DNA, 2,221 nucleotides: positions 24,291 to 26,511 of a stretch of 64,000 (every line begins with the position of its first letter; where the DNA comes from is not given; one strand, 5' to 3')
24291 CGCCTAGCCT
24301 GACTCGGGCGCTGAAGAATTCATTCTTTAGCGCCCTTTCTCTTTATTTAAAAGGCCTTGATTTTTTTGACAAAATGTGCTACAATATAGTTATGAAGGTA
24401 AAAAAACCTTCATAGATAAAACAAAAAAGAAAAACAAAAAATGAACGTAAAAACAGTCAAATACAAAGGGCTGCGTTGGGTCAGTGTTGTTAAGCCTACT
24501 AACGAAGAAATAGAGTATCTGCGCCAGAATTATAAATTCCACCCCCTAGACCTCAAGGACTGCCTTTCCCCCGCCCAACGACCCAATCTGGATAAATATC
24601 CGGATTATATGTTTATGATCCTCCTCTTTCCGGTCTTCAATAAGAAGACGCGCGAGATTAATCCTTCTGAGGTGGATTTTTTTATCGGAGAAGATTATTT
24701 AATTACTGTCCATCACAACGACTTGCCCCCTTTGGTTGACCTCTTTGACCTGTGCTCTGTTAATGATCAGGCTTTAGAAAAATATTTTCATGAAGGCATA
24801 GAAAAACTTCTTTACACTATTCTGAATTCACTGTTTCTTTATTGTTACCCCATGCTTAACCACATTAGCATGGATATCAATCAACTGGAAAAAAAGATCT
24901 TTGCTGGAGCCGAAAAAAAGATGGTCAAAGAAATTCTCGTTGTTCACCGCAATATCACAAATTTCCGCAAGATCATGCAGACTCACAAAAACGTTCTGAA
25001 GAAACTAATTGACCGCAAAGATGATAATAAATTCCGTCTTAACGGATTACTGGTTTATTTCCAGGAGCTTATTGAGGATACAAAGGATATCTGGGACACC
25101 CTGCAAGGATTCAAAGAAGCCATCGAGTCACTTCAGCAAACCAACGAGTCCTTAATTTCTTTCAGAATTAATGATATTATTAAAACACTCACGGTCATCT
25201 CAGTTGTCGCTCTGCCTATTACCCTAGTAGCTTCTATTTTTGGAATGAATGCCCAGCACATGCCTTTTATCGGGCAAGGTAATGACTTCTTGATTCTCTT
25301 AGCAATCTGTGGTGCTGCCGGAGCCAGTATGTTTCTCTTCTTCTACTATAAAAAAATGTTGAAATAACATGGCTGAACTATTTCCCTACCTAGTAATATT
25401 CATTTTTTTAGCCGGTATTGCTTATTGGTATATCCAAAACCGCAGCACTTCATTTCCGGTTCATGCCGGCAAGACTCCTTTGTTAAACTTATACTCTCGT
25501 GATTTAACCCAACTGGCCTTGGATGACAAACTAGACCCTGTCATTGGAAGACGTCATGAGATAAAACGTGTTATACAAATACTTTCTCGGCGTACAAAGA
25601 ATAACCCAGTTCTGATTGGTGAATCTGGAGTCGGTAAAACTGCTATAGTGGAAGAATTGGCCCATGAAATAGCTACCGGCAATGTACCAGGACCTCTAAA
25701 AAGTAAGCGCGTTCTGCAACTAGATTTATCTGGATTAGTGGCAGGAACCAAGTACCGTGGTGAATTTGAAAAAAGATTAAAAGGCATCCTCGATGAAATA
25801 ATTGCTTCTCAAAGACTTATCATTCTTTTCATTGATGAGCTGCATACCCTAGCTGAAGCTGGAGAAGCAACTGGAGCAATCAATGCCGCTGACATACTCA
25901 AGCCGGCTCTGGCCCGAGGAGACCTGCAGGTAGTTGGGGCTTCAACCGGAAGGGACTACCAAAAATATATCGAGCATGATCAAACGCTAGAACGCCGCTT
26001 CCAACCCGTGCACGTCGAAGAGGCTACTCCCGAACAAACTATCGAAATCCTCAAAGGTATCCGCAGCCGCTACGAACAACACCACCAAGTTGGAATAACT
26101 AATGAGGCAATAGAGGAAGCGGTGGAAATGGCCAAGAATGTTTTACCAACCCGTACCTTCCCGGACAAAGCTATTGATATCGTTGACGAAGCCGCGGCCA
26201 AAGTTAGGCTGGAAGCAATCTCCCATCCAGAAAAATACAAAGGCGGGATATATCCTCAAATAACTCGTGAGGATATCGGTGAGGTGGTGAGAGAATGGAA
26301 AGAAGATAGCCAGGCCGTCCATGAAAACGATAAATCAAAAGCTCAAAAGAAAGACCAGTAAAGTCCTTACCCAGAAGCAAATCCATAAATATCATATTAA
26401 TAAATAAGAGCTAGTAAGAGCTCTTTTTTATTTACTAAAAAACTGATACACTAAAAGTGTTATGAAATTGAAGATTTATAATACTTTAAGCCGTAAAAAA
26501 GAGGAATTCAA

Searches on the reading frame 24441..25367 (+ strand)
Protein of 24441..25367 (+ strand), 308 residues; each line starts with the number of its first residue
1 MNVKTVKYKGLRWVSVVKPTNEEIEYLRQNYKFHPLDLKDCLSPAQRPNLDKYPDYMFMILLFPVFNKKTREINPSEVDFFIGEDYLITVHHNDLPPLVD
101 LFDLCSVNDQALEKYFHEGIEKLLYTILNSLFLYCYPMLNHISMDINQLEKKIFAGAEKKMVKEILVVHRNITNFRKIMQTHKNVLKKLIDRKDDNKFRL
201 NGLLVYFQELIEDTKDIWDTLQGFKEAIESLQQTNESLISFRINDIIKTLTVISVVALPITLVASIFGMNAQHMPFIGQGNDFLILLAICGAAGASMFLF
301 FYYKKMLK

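Call 6: search_protein_families(library=pfam, proteins=[window:24441-25367:+], max_evalue=0.1)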
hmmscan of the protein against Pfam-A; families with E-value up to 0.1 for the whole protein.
window:24441-25367:+ (308 aa): 3 families
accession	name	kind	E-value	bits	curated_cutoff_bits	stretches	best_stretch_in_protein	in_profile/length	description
PF01544.23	CorA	-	2.4e-57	194.9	27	1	9-302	2-289/292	CorA-like Mg2+ transporter protein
PF20990.2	DUF2207_C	-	0.00044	20.5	33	1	170-301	62-185/247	Predicted membrane protein (DUF2207) C-terminal domain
PF22099.1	MRS2-like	-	0.003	17.3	27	1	110-240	101-224/241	Magnesium transporter MRS2-like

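Call 23: list_cluster_members(proteins=[P0001, P0002, P0003, window:24441-25364:+, window:20493-23027:-])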
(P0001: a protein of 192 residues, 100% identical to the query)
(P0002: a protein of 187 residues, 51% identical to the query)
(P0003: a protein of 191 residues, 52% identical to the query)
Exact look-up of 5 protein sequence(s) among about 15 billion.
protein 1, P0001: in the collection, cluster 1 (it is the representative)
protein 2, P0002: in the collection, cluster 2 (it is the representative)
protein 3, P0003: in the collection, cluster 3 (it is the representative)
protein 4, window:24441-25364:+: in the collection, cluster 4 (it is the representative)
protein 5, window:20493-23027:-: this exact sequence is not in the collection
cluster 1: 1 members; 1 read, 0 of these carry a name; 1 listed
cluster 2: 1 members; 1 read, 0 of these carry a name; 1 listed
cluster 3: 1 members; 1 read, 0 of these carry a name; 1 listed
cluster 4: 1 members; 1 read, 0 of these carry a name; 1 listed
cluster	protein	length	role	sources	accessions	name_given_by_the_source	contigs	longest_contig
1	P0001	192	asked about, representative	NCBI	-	-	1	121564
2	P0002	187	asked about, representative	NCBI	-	-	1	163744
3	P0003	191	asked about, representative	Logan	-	-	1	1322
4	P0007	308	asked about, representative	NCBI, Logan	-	-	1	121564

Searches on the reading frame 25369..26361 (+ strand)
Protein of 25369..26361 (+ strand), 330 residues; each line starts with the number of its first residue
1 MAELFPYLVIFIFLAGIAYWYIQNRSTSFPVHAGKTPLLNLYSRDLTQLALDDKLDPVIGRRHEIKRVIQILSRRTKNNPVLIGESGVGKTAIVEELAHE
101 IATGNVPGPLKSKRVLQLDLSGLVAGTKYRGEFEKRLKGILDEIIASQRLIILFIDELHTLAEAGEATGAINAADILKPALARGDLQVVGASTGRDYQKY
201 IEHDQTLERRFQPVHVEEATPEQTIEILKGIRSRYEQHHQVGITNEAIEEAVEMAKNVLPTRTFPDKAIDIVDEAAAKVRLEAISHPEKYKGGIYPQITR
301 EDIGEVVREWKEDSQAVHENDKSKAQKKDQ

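Call 6: search_protein_families(library=pfam, proteins=[window:25369-26361:+], max_evalue=0.1)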
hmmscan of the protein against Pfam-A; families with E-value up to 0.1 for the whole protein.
window:25369-26361:+ (330 aa): 20 families
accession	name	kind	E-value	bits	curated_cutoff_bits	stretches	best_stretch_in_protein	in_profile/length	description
PF17871.7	AAA_lid_9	-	5.9e-25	87.6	22.8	1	221-296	2-71/104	AAA lid domain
PF00004.35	AAA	-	2.5e-12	47.8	21.2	1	81-183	2-94/131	ATPase family associated with various cellular activities (AAA)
PF13191.12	AAA_16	-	1.2e-09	39.3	32.6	1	58-104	2-51/167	AAA ATPase domain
PF13401.12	AAA_22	-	3.8e-06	27.7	27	1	75-164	3-97/130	AAA domain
PF05621.17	TniB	-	3.9e-06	26.9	22.4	1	143-218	113-186/189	Bacterial TniB protein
PF23569.1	NBD_SMAX1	-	9.6e-06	25.9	27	1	62-137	16-91/212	SMAX1 nucleotide binding domain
PF13481.12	AAA_25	-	0.00066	19.8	27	1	81-188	37-146/195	AAA domain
PF05272.17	VapE-like_dom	-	0.00069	19.6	25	0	74-113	48-87/217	Virulence-associated protein E-like domain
PF01637.24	ATPase_2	-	0.00077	19.8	33.2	1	61-100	4-43/225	ATPase domain predominantly from Archaea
PF05729.18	NACHT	-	0.0029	17.9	26.7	1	81-108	4-31/167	NACHT domain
PF07728.20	AAA_5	-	0.0041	17.6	22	1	81-103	3-25/139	AAA domain (dynein-related subfamily)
PF03193.22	RsgA_GTPase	-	0.0058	16.9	30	1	70-105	99-136/174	RsgA GTPase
PF20720.3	nSTAND3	-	0.0071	16.5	27.2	1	66-103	8-43/155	Novel STAND NTPase 3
PF20703.3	nSTAND1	-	0.012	15.7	27.1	1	59-250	17-218/379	Novel STAND NTPase 1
PF13173.12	AAA_14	-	0.013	16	27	1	81-167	6-80/129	AAA domain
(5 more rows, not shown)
